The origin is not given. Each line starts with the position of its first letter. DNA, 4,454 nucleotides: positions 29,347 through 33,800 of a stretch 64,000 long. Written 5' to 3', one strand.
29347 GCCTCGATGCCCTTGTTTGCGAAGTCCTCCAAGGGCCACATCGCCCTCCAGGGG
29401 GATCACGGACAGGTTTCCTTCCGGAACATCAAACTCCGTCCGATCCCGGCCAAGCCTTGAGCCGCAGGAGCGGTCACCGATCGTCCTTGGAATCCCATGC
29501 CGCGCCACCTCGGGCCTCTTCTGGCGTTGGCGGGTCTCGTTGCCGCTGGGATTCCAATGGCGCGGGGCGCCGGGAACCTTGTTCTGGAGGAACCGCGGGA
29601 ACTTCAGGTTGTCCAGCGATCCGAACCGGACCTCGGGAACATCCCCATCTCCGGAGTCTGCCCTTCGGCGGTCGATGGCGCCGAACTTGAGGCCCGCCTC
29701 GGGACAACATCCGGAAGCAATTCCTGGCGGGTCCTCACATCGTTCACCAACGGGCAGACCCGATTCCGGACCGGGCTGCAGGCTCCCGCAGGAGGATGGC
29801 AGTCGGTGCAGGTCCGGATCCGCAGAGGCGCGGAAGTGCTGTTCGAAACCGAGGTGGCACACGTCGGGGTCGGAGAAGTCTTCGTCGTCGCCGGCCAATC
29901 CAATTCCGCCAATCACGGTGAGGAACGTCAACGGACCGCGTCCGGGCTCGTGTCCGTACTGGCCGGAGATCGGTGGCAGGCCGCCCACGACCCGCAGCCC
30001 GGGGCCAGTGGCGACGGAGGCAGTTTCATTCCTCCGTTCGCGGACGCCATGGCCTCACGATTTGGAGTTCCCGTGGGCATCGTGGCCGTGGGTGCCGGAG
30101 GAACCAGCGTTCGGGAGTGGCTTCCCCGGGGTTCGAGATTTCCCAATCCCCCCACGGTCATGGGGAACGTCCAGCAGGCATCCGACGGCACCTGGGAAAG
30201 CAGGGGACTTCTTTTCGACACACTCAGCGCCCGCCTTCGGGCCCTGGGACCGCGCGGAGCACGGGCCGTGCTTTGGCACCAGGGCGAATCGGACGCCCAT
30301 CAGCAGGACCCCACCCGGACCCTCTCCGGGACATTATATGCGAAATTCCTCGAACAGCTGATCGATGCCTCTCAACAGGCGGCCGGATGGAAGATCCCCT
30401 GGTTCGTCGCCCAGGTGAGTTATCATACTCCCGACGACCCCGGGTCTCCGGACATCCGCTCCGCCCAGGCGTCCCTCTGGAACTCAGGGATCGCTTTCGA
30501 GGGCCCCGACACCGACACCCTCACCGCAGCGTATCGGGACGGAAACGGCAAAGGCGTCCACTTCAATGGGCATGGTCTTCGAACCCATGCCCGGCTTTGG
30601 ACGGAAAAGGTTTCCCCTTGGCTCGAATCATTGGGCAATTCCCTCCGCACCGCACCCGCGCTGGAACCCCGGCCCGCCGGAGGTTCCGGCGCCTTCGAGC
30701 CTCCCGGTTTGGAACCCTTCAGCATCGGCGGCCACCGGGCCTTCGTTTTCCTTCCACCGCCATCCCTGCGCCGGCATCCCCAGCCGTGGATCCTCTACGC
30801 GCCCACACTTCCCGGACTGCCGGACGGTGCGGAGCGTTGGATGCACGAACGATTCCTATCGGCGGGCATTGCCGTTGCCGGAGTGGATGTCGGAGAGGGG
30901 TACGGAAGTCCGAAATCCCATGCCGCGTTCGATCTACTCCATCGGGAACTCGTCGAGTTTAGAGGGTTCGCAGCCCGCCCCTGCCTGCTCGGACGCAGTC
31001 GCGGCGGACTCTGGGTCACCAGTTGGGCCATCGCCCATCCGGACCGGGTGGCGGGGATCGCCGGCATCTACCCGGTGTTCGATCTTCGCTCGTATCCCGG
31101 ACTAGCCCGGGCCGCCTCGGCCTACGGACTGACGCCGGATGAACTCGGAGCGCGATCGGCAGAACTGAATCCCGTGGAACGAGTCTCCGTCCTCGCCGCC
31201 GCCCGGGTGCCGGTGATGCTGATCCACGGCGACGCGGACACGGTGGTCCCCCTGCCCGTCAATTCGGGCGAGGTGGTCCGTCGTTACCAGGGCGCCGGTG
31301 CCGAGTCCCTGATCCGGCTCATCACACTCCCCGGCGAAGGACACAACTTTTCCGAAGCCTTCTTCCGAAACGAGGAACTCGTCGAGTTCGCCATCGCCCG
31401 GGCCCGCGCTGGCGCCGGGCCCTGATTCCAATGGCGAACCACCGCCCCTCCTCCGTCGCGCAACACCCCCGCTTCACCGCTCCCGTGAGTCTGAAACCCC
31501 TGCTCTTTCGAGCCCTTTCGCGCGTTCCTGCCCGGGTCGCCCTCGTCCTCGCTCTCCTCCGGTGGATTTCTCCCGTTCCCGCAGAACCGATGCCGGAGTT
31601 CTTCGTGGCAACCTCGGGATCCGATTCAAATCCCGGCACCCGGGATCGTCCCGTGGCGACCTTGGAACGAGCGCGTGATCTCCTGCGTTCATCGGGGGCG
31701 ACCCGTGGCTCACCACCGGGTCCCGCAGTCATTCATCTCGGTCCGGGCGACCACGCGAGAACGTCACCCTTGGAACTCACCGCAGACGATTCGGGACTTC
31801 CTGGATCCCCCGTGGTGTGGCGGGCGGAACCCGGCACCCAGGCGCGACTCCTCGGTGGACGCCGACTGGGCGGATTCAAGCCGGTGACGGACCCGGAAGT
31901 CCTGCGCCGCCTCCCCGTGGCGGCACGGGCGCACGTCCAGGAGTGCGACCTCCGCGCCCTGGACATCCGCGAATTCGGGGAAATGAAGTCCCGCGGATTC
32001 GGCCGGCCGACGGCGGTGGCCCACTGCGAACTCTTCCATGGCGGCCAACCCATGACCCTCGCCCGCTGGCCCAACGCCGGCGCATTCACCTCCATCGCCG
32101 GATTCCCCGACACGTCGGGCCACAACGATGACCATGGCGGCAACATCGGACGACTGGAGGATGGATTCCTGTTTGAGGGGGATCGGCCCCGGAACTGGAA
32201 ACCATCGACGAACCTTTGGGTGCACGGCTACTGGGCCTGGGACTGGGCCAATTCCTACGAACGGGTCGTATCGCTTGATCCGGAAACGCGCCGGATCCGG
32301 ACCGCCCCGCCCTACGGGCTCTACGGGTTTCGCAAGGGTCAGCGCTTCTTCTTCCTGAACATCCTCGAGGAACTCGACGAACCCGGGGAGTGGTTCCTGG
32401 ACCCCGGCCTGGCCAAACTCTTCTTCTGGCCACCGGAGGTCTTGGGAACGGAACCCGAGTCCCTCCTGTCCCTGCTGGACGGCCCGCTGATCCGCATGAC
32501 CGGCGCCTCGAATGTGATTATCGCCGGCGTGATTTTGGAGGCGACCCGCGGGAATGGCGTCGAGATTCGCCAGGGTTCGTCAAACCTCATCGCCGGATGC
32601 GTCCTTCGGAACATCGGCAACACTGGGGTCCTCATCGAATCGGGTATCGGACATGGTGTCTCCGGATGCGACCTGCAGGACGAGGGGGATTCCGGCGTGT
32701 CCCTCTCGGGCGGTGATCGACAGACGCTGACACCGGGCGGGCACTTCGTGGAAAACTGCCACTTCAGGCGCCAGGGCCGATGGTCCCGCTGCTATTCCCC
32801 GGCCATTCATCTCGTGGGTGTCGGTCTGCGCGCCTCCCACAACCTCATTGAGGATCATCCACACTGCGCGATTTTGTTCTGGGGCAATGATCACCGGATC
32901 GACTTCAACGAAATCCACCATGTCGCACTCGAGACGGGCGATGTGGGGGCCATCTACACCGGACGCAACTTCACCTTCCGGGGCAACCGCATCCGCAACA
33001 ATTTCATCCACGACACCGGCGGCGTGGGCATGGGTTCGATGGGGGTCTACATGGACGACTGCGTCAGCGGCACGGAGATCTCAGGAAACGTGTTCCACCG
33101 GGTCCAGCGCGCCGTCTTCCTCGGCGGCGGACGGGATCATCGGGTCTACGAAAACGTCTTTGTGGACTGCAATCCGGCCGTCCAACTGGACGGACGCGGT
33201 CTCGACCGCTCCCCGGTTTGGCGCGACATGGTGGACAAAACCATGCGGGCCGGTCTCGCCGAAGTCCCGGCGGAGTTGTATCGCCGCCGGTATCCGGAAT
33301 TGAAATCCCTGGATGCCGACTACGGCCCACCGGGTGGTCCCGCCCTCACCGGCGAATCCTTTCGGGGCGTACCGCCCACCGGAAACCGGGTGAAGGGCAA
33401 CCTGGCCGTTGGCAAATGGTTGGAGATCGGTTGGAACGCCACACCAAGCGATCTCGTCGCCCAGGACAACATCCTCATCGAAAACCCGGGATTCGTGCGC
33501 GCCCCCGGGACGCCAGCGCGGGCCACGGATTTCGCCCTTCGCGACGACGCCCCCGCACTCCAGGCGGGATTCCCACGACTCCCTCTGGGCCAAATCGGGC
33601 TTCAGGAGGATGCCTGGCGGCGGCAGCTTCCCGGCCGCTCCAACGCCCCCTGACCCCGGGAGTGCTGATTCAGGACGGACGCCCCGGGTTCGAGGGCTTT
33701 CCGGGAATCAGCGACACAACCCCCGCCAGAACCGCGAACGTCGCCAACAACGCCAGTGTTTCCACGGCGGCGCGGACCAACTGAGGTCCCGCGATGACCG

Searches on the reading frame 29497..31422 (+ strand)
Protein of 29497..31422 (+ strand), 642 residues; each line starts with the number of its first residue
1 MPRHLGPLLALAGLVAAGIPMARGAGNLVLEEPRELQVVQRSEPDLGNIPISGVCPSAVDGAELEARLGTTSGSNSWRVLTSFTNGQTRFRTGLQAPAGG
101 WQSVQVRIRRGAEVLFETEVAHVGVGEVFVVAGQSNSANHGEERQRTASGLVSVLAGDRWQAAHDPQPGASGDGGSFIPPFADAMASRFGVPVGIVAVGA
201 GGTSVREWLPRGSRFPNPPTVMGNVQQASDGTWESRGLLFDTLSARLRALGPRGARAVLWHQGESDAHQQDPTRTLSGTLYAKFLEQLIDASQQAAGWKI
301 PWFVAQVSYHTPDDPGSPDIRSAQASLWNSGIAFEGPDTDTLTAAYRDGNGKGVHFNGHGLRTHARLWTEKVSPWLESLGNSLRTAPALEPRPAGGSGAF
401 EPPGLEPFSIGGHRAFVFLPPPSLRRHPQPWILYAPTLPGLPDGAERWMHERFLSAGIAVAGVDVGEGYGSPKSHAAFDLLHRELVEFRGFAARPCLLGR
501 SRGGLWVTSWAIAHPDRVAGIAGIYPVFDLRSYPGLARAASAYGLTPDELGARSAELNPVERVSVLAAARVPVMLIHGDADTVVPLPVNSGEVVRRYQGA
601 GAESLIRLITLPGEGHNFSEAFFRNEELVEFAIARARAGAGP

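Call 20: search_protein_families(library=pfam, proteins=[window:29497-31422:+], max_evalue=0.001)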
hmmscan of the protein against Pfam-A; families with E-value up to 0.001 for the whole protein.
window:29497-31422:+ (642 aa): 3 families
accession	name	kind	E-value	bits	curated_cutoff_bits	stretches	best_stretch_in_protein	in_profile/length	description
PF03629.24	SASA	-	5.7e-17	62.5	24.8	1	127-360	3-212/226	Carbohydrate esterase, sialic acid-specific acetylesterase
PF00326.27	Peptidase_S9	-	8.3e-10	38.9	22.6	1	494-626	65-197/213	Prolyl oligopeptidase family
PF12146.15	Hydrolase_4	-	6.2e-07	29.4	27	0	453-533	27-116/239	Serine aminopeptidase, S33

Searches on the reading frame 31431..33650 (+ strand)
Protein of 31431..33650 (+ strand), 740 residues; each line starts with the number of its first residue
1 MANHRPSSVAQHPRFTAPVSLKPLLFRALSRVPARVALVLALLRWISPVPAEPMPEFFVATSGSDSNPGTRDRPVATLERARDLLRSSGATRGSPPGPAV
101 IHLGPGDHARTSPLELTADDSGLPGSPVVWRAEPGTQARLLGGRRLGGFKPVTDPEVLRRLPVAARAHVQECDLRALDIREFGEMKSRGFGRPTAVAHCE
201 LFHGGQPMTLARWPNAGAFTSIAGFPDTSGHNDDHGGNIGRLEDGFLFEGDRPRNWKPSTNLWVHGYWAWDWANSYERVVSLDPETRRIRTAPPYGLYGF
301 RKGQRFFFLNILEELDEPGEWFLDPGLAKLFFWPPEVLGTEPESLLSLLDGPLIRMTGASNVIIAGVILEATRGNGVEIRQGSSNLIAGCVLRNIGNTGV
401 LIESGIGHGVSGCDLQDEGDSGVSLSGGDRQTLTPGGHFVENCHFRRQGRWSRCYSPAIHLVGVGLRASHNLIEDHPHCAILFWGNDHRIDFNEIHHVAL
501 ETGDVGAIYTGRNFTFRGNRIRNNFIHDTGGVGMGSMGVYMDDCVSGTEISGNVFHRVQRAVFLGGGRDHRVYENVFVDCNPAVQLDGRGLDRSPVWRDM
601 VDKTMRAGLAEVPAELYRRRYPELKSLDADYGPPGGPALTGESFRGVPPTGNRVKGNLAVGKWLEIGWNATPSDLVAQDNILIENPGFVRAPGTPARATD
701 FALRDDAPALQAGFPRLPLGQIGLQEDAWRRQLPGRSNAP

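Call 20: search_protein_families(library=pfam, proteins=[window:31431-33650:+], max_evalue=0.001)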
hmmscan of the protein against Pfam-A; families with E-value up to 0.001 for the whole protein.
window:31431-33650:+ (740 aa): 2 families
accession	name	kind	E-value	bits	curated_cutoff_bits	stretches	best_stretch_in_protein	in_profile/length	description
PF13229.12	Beta_helix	-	1.7e-13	50.9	25.9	2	354-433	3-82/158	Right handed beta helix region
PF05048.19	NosD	-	9e-08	32.2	23.6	1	465-586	48-156/212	Periplasmic copper-binding protein (NosD)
